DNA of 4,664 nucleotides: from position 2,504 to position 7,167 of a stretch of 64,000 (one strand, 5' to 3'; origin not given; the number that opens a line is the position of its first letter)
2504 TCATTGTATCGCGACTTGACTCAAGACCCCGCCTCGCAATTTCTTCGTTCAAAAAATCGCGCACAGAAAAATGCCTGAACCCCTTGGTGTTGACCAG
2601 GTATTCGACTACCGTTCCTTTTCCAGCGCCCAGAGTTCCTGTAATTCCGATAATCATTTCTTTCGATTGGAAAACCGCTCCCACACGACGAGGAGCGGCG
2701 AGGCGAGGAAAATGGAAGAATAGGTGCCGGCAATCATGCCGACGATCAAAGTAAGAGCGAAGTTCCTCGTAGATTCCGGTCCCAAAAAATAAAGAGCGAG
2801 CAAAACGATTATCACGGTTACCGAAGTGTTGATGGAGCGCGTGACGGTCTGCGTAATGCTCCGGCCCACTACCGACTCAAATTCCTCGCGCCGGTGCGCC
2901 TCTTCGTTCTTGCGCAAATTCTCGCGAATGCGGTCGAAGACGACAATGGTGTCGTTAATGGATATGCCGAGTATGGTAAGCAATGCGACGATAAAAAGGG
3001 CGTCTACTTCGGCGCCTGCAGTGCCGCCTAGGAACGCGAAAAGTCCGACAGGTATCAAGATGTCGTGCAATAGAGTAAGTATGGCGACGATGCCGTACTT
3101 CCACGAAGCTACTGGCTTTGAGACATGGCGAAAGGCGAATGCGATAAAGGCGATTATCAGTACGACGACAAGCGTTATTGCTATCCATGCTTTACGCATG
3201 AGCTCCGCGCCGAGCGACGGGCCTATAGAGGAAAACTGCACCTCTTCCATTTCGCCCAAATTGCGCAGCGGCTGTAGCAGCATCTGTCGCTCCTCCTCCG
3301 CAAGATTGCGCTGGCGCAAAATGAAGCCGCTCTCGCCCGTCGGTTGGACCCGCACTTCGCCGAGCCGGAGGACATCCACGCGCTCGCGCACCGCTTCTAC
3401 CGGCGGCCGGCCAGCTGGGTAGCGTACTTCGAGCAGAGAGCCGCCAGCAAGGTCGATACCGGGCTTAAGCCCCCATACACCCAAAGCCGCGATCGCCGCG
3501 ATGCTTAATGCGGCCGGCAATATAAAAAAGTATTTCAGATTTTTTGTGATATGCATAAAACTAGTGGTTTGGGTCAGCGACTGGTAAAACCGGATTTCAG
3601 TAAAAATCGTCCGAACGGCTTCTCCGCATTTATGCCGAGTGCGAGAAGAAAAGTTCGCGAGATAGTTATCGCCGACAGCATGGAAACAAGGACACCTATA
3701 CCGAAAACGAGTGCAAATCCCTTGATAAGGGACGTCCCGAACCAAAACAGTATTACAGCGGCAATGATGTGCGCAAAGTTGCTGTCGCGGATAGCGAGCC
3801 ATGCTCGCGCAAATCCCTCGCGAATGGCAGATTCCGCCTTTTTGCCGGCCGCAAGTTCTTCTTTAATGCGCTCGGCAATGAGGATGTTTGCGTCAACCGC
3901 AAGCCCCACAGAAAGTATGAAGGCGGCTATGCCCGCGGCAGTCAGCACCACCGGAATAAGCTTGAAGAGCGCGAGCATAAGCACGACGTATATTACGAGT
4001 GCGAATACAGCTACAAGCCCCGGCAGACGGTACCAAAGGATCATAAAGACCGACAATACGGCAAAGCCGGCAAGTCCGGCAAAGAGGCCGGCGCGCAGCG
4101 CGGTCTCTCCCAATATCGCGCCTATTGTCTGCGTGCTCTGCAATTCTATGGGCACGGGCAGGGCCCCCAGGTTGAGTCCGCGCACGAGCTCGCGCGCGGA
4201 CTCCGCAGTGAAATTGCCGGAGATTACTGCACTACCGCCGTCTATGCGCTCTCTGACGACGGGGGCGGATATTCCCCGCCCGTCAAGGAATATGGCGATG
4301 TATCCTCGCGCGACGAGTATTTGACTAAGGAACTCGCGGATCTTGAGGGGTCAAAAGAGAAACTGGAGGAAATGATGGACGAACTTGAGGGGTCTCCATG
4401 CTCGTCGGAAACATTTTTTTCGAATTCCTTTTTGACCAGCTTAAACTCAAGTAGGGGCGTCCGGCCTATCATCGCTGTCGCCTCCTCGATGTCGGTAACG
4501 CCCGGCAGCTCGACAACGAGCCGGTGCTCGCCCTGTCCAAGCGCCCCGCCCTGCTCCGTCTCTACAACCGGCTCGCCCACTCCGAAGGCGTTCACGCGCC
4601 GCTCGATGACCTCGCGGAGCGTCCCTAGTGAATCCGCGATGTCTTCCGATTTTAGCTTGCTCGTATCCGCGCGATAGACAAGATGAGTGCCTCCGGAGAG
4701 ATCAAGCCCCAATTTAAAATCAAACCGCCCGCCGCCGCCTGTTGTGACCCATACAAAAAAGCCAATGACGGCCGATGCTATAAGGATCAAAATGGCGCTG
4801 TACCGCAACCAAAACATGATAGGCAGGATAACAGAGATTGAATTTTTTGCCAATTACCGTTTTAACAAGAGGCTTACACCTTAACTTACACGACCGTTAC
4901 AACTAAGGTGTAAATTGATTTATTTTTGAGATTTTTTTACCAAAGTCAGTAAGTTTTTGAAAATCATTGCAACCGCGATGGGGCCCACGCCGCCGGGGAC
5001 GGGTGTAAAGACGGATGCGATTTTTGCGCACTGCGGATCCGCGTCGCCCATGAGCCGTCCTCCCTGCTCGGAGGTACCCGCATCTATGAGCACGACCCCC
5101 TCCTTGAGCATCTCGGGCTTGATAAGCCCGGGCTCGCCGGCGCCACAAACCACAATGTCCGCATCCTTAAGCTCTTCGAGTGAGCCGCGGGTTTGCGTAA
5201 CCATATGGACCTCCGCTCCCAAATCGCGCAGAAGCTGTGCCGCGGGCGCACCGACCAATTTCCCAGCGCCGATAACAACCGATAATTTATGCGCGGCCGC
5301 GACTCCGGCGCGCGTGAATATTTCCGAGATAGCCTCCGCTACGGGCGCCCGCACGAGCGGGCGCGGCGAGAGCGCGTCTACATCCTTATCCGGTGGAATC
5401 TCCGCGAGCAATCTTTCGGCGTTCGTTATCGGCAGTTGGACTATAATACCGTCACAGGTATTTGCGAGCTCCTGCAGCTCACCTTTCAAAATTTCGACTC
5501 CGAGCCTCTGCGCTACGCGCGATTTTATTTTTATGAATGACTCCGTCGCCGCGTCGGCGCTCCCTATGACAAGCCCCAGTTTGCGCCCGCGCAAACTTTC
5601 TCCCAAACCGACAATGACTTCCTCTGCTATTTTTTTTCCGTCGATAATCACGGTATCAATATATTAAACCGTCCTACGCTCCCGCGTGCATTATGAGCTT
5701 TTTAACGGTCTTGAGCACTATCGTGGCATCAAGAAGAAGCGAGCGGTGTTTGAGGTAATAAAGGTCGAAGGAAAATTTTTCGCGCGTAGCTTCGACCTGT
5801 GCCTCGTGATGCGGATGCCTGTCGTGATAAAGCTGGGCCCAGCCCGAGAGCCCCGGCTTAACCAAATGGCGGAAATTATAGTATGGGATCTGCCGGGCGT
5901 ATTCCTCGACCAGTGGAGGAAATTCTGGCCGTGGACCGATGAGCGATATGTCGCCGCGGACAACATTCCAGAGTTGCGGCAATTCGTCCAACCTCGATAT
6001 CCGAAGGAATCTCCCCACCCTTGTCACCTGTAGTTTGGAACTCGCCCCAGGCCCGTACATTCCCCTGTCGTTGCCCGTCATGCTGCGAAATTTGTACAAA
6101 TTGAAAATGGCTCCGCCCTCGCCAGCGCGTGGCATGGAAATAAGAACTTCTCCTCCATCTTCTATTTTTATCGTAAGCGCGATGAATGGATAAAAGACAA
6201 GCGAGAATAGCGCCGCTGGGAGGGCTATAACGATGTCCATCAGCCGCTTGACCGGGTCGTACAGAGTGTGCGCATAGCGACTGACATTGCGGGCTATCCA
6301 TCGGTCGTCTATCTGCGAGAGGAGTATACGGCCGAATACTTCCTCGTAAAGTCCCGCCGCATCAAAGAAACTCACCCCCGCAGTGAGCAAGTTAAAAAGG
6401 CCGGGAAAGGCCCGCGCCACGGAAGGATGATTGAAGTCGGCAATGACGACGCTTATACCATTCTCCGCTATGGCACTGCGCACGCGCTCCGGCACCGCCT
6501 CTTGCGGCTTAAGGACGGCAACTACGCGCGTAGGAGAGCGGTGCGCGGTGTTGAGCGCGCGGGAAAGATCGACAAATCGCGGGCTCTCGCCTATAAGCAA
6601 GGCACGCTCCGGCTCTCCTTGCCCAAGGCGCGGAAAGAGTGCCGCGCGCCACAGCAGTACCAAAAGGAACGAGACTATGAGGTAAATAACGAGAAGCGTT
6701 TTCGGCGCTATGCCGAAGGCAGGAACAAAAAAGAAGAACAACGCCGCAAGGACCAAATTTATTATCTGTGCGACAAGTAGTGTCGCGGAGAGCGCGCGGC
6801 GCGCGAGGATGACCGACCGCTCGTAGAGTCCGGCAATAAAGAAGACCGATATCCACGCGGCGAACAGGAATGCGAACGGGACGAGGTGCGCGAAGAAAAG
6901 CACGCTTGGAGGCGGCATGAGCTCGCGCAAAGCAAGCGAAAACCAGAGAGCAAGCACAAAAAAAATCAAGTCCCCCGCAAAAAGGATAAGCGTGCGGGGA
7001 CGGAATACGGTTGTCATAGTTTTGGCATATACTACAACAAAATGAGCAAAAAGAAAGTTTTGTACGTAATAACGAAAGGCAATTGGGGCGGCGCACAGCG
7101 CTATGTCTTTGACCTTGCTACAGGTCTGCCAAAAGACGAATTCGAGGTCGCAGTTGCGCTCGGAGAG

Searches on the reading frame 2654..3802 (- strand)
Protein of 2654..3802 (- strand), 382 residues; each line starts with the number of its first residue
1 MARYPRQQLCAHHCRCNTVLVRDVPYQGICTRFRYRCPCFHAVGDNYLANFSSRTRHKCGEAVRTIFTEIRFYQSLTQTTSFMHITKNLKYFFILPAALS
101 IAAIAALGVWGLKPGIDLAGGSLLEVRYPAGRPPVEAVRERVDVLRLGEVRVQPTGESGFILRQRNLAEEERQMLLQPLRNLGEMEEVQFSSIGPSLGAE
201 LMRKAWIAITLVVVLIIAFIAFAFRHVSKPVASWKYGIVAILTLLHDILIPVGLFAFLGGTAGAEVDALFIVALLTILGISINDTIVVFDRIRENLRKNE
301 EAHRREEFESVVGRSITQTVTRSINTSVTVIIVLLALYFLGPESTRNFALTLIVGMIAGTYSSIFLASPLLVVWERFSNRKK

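Call 73: search_protein_families(library=pfam, proteins=[window:2654-3802:-], max_evalue=0.00001)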
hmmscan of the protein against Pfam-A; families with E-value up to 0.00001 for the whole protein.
window:2654-3802:- (382 aa): 1 family
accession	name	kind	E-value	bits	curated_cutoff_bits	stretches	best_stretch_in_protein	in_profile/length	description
PF02355.23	SecD_SecF_C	-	1.8e-54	184.5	20.5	1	181-375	8-187/189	Protein export membrane protein SecD/SecF, C-terminal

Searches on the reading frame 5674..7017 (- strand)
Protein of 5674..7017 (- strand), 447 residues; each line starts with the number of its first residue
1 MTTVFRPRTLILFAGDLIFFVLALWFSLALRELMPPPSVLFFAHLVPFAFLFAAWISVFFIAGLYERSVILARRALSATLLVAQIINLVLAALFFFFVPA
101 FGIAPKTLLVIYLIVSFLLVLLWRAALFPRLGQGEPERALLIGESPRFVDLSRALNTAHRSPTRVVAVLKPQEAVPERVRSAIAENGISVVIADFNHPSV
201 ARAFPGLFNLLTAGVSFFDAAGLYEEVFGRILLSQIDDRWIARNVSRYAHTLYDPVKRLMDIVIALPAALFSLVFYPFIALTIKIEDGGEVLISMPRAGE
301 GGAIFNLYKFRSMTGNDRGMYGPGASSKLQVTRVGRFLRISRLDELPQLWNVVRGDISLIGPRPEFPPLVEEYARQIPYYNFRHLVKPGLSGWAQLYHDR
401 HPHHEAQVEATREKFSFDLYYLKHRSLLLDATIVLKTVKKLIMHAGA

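Call 73: search_protein_families(library=pfam, proteins=[window:5674-7017:-], max_evalue=0.00001)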
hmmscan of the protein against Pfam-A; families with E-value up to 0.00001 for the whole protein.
window:5674-7017:- (447 aa): 1 family
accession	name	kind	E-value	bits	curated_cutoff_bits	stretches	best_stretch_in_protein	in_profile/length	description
PF02397.22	Bac_transf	-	2.8e-51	174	27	1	257-442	1-178/179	Bacterial sugar transferase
